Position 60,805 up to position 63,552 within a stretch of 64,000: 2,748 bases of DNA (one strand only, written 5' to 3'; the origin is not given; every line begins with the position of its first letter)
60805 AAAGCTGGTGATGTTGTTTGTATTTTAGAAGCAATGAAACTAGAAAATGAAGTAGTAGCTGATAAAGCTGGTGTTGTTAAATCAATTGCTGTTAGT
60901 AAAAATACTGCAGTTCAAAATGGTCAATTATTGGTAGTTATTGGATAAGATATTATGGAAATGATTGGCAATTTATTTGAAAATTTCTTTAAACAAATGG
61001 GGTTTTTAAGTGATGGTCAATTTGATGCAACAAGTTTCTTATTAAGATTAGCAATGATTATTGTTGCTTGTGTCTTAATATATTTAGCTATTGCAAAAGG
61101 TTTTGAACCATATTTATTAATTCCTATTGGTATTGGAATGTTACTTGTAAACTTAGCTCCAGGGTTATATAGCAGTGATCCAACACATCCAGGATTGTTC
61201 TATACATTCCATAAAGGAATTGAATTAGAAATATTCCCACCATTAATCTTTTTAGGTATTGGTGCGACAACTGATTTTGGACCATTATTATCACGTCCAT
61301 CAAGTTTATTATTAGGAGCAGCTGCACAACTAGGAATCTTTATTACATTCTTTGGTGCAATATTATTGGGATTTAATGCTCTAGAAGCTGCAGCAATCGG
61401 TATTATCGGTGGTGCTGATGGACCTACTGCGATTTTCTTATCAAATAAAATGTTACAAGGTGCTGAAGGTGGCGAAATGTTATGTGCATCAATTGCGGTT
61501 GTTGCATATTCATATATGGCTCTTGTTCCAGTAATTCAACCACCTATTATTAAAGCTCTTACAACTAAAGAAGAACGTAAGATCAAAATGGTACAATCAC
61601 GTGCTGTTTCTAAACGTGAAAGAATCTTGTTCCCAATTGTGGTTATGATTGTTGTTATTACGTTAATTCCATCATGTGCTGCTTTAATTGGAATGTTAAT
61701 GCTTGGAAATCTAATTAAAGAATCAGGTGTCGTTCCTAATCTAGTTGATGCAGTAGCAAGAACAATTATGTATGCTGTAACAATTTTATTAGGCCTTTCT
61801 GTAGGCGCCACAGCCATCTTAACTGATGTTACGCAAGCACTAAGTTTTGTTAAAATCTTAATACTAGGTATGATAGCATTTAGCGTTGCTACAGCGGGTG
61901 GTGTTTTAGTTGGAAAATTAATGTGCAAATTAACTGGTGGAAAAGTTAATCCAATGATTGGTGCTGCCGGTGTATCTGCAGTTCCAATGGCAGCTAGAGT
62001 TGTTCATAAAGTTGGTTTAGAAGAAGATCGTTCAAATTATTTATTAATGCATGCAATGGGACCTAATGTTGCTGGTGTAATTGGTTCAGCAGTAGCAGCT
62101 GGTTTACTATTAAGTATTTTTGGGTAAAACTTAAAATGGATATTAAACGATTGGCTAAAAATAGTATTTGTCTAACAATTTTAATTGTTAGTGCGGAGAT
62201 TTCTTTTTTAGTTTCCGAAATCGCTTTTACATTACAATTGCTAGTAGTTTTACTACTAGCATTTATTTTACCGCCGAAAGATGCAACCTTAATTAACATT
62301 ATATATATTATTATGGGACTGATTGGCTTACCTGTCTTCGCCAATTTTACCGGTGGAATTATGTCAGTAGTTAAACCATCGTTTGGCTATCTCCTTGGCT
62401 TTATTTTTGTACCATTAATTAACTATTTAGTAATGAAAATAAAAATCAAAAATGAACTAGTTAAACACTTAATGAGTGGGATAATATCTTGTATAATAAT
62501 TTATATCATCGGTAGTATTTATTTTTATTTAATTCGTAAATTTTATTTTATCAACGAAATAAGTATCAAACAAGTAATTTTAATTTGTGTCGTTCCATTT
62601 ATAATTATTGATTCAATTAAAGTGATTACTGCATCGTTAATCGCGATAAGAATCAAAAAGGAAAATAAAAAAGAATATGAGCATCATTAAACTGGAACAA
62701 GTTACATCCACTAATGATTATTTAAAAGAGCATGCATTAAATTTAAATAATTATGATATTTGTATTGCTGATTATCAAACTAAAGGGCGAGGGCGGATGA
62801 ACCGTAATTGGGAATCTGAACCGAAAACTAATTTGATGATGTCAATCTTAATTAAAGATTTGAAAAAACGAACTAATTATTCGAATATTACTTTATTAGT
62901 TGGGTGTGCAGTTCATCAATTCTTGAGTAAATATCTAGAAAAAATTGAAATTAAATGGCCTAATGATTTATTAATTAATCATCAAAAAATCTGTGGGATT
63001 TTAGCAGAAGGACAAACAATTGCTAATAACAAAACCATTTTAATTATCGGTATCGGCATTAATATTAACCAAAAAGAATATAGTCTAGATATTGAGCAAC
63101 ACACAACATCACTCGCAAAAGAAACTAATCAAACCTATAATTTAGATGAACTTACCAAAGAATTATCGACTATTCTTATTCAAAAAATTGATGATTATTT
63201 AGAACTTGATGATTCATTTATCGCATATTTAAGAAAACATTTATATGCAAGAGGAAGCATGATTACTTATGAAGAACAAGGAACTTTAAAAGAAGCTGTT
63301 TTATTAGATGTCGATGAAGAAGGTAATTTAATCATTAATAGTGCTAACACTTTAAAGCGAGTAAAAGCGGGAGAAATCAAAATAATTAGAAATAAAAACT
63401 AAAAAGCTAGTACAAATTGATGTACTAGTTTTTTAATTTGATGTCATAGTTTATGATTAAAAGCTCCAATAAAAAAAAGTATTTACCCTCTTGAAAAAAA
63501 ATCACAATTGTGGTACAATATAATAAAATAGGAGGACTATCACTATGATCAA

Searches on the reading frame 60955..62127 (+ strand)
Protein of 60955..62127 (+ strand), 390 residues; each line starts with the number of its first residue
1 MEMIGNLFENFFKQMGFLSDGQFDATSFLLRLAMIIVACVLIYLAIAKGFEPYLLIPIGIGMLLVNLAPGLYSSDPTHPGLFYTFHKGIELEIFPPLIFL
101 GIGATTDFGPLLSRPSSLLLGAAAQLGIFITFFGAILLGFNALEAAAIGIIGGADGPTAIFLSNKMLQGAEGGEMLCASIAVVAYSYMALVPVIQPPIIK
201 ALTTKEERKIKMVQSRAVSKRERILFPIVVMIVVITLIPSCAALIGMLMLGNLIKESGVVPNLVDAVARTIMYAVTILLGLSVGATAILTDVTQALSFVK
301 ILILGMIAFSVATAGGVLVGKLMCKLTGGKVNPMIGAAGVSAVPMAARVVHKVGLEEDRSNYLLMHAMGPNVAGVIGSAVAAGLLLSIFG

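Call 33: search_protein_families(library=pfam, proteins=[window:60955-62127:+], max_evalue=0.000001)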
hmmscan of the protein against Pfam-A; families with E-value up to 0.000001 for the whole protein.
window:60955-62127:+ (390 aa): 1 family
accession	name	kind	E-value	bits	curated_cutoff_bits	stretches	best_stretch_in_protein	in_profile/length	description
PF03977.18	OAD_beta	-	4e-142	473.8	31.6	1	32-389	3-349/349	Na+-transporting oxaloacetate decarboxylase beta subunit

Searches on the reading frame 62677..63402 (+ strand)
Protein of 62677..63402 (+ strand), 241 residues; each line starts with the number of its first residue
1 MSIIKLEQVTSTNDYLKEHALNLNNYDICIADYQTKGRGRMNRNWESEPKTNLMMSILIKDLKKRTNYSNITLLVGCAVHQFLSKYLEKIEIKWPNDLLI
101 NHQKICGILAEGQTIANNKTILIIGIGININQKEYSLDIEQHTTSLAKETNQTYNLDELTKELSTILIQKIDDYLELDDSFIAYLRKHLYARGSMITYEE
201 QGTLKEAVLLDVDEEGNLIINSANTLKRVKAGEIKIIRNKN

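Call 33: search_protein_families(library=pfam, proteins=[window:62677-63402:+], max_evalue=0.000001)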
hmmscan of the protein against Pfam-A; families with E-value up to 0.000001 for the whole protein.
window:62677-63402:+ (241 aa): 1 family
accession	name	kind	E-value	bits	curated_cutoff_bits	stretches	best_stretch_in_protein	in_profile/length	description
PF03099.24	BPL_LplA_LipB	-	6.3e-20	71.9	21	1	7-129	3-133/133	Biotin/lipoate A/B protein ligase family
